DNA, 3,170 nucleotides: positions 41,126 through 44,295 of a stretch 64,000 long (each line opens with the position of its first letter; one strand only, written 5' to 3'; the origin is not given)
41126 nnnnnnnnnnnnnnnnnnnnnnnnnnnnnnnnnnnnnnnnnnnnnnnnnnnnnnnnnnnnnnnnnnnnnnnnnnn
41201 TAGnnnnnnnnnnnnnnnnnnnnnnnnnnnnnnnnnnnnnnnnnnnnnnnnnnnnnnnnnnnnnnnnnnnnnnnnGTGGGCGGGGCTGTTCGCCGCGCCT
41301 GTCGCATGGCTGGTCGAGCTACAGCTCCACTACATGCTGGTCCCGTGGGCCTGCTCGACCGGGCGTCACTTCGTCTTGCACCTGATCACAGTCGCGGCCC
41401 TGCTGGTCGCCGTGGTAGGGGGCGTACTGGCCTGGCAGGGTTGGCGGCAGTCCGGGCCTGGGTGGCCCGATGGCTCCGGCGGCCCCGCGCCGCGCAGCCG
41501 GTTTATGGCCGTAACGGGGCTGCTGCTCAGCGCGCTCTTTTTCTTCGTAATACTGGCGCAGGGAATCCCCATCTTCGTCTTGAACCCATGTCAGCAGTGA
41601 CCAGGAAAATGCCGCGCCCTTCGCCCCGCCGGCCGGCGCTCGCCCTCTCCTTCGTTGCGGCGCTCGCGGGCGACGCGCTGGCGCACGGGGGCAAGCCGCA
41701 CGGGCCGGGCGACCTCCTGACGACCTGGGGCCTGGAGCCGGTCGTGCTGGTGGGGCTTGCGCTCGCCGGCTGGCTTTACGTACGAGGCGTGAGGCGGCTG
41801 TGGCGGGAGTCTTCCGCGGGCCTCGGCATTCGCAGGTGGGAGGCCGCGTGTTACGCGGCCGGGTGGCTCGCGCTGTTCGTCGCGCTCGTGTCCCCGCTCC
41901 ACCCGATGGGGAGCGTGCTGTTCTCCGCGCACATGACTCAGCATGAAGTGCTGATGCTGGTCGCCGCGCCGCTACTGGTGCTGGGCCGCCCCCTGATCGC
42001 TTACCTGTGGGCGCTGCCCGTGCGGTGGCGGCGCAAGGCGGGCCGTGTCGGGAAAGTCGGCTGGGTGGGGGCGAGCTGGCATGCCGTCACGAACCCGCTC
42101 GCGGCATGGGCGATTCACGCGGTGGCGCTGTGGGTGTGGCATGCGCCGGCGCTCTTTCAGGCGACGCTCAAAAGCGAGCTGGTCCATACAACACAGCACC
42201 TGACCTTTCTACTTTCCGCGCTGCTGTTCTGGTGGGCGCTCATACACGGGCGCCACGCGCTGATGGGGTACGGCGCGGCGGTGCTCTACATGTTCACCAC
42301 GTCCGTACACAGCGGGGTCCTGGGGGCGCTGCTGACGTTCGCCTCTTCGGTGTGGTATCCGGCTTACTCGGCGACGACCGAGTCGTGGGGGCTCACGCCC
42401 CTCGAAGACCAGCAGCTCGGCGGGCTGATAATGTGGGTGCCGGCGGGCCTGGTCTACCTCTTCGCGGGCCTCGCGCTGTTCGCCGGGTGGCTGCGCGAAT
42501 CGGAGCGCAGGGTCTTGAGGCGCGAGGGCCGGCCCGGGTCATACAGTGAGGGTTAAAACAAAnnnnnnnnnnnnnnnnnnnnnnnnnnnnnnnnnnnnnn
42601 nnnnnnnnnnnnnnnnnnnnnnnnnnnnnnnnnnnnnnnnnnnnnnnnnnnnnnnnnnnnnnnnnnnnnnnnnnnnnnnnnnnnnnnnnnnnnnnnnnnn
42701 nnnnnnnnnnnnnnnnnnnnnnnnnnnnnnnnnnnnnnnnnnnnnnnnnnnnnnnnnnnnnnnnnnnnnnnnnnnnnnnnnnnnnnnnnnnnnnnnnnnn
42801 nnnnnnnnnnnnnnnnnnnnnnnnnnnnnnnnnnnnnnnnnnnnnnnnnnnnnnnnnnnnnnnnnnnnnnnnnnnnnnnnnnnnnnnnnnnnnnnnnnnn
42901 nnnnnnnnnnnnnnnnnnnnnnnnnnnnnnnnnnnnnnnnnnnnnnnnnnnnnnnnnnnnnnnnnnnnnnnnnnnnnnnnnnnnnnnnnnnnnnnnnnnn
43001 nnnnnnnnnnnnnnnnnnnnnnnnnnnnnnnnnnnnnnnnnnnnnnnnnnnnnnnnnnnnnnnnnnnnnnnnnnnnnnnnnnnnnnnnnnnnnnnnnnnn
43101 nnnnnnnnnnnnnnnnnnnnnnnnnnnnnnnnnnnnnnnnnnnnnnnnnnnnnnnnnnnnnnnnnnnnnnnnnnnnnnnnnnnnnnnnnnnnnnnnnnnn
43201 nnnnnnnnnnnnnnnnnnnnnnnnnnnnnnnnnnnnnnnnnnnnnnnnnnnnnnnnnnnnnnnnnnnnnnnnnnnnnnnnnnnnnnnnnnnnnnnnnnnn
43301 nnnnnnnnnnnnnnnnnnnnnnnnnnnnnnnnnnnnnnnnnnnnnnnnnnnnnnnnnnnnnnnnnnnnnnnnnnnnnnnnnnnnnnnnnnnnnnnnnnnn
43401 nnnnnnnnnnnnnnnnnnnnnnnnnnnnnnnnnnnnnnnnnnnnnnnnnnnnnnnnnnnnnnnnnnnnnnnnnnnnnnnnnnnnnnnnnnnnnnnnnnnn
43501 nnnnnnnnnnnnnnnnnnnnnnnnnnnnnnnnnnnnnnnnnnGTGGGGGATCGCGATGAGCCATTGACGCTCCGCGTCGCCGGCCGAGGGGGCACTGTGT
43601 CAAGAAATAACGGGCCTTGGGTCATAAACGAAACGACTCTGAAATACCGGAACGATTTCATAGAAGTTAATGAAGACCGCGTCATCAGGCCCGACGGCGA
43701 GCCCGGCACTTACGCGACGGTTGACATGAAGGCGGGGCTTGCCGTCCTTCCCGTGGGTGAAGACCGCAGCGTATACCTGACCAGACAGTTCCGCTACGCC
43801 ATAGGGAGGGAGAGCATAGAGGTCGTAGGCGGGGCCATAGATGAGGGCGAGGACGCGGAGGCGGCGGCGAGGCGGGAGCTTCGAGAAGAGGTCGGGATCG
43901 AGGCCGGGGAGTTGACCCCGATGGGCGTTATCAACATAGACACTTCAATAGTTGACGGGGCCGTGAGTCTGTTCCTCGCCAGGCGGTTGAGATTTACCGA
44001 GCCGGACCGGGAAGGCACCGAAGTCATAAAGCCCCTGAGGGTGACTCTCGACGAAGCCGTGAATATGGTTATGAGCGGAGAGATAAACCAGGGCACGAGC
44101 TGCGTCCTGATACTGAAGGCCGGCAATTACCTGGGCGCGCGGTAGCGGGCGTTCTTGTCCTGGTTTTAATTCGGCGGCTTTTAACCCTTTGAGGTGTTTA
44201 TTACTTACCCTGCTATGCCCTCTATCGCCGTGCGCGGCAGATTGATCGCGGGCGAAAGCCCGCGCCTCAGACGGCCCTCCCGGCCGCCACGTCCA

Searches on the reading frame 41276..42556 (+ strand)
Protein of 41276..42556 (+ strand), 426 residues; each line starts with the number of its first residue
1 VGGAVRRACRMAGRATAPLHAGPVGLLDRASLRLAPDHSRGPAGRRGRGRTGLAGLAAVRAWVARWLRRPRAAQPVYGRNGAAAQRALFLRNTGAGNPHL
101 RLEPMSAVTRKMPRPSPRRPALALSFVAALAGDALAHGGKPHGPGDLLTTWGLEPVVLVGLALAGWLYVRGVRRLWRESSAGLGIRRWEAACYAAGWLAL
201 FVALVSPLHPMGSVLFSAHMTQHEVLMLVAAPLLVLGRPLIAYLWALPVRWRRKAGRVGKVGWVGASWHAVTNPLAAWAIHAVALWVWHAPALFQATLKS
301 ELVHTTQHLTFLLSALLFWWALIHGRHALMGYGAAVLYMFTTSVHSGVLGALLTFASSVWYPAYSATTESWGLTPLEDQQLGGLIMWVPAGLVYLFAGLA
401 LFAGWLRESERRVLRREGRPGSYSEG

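Call 7: search_protein_families(library=pfam, proteins=[window:41276-42556:+])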
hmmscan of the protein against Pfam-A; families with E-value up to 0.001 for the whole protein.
window:41276-42556:+ (426 aa): 1 family
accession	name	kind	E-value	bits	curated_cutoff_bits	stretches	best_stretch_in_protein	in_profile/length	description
PF09678.15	Caa3_CtaG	-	7e-62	209.3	27.7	1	166-407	1-236/237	Cytochrome c oxidase caa3 assembly factor (Caa3_CtaG)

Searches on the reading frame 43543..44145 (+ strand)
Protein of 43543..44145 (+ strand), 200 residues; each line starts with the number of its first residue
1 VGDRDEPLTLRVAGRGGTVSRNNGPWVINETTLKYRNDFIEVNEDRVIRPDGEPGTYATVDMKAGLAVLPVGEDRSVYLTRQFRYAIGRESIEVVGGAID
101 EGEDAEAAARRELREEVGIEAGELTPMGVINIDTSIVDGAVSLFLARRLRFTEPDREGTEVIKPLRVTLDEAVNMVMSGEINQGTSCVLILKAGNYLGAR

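Call 7: search_protein_families(library=pfam, proteins=[window:43543-44145:+])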
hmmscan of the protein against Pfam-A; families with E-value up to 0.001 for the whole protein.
window:43543-44145:+ (200 aa): 1 family
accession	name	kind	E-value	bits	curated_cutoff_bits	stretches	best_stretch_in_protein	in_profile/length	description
PF00293.34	NUDIX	-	3.8e-13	50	21.1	1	67-130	7-69/134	NUDIX domain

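Call 30: search_protein_families(library=ncbifam, proteins=[window:43543-44145:+], max_evalue=0.001)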
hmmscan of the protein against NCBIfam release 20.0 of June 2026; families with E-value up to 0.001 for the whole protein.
window:43543-44145:+ (200 aa): 11 families
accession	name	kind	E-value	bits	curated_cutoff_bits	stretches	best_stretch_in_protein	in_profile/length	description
NF008736.0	PRK11762.1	equivalog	1.5e-14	54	169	1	62-192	44-176/186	ADP compounds hydrolase NudE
TIGR00052.1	TIGR00052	subfamily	6.9e-09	35.6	79.55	1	67-189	48-182/188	nudix-type nucleoside diphosphatase, YffH/AdpP family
TIGR00586.1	mutt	equivalog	1.1e-07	31.9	97.9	1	73-123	15-65/129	8-oxo-dGTP diphosphatase MutT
NF011585.0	PRK15009.1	equivalog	3.6e-07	30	234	1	71-190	54-181/191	GDP-mannose pyrophosphatase NudK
NF008044.0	PRK10776.1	equivalog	9.6e-07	28.7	148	1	74-135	15-76/130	8-oxo-dGTP diphosphatase MutT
NF006530.0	PRK08999.1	equivalog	8.9e-06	25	245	1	77-128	20-71/315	Nudix family hydrolase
NF001938.0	PRK00714.1-5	equivalog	3.3e-05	23.3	116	1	92-123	47-78/172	RNA pyrophosphohydrolase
TIGR02705.1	nudix_YtkD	equivalog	0.00017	21.2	154.4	1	91-134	46-89/156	RNA deprotection pyrophosphohydrolase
NF008003.0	PRK10729.1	equivalog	0.00018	20.9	248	1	92-127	92-127/210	ADP-ribose diphosphatase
NF006961.0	PRK09438.1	equivalog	0.00026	20.5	103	1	95-135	37-76/151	dihydroneopterin triphosphate diphosphatase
NF001299.0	PRK00241.1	equivalog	0.00068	19.2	158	1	71-124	142-193/263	NAD(+) diphosphatase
